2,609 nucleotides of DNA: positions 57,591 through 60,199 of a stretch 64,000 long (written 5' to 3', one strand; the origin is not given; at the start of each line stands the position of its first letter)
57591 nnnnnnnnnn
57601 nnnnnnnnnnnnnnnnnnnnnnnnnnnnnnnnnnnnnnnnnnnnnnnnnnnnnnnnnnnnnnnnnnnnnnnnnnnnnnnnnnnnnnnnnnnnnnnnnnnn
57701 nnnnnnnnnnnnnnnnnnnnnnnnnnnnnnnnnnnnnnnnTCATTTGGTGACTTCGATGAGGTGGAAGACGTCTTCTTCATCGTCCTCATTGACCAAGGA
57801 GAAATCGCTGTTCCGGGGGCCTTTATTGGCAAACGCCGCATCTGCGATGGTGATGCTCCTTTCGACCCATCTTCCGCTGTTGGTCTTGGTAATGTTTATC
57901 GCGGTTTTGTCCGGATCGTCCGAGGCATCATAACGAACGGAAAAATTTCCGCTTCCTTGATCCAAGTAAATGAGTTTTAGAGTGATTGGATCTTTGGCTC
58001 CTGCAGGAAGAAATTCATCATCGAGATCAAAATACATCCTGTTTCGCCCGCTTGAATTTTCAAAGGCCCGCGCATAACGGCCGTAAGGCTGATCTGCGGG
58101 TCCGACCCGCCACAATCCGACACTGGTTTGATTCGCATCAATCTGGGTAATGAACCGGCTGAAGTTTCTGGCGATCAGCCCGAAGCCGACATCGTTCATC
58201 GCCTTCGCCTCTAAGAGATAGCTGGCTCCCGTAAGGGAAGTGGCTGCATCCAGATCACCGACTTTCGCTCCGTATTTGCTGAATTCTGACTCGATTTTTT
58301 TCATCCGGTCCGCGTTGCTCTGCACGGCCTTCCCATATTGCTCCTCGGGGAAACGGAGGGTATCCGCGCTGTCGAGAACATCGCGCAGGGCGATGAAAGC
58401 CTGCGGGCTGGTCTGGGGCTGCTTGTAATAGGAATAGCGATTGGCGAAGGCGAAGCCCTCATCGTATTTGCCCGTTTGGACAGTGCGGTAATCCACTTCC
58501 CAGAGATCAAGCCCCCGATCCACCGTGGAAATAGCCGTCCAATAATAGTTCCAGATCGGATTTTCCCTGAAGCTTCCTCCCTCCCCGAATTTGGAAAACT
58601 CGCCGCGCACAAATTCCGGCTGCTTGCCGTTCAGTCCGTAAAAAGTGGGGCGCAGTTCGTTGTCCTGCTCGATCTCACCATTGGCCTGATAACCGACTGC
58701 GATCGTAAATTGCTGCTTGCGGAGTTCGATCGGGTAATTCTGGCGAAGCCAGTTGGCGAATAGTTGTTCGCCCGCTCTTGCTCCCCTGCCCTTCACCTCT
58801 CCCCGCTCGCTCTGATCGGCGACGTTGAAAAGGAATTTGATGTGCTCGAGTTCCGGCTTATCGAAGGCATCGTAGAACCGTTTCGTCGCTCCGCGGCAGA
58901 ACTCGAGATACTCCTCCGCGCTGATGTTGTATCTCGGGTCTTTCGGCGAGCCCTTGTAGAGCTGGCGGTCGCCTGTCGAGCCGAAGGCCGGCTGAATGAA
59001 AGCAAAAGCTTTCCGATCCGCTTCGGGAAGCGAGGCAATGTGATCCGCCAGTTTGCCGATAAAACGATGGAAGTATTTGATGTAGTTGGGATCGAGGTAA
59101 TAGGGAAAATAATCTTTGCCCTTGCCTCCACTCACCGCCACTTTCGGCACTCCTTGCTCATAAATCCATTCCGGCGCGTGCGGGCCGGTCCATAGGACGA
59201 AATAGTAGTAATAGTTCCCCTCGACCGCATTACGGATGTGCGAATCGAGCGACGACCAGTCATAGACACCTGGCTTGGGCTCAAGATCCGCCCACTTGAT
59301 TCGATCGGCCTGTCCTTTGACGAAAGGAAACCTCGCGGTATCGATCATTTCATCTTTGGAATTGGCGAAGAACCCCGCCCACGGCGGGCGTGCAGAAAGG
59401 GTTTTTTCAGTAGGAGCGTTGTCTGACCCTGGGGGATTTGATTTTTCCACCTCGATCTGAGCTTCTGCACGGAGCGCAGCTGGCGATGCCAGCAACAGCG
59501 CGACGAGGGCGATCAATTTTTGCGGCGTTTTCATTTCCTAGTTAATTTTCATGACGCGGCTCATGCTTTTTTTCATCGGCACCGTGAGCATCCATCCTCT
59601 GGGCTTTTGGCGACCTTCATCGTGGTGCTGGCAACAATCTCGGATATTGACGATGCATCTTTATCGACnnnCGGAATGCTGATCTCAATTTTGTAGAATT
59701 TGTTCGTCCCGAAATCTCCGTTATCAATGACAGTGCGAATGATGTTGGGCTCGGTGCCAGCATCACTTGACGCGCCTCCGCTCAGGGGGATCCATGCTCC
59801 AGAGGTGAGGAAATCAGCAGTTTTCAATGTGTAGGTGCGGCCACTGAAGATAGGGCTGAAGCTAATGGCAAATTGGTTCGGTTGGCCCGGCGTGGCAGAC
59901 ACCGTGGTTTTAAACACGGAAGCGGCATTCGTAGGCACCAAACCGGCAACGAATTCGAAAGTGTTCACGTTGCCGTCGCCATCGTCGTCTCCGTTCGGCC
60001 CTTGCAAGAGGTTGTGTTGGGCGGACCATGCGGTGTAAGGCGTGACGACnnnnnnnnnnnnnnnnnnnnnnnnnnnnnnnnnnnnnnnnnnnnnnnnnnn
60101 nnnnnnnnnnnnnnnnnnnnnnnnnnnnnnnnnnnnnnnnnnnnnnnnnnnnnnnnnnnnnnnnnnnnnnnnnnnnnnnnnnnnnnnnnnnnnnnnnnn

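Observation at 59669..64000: Giant He_PIG-repeat protein with a protease-less proprotein-convertase P-domain in mid-array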

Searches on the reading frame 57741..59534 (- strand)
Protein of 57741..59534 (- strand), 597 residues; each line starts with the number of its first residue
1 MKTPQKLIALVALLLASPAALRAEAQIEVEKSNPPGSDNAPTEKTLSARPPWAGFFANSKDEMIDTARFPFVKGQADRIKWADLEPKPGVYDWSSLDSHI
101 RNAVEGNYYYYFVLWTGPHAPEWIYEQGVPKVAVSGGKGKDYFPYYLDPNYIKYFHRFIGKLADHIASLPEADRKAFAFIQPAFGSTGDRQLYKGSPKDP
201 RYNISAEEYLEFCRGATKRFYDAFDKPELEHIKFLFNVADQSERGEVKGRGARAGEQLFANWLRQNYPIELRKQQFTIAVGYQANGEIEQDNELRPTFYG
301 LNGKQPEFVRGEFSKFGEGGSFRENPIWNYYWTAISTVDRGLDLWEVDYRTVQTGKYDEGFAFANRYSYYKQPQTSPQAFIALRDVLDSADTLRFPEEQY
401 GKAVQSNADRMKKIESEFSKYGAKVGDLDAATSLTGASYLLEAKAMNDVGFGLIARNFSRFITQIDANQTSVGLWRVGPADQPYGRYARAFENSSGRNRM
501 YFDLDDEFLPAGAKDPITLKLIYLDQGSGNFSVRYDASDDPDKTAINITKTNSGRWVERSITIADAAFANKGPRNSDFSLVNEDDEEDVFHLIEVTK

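Call 24: search_protein_families(library=pfam, proteins=[window:57741-59534:-], max_evalue=0.001)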
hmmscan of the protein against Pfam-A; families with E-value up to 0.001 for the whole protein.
window:57741-59534:- (597 aa): 0 families

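Call 35: search_protein_families(library=ncbifam, proteins=[window:57741-59534:-], max_evalue=0.1)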
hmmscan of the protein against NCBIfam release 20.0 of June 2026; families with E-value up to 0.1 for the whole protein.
window:57741-59534:- (597 aa): 1 family
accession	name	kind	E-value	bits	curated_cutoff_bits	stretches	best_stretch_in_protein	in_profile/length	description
NF051902.1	GH35_fam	subfamily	0.0052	15.5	500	1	79-117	56-93/510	GH35 family beta-galactosidase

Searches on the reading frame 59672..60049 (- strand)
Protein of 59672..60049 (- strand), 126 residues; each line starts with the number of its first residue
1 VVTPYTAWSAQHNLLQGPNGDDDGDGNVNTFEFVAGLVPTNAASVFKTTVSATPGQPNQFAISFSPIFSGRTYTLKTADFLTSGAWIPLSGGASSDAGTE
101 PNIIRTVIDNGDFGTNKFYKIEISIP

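Call 11: search_protein_families(library=pfam, proteins=[window:59672-60049:-], max_evalue=1)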
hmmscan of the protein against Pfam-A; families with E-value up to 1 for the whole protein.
seq(126 aa): 0 families

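Call 35: search_protein_families(library=ncbifam, proteins=[window:59672-60049:-], max_evalue=0.1)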
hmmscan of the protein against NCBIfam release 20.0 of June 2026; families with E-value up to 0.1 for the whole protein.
seq(126 aa): 0 families
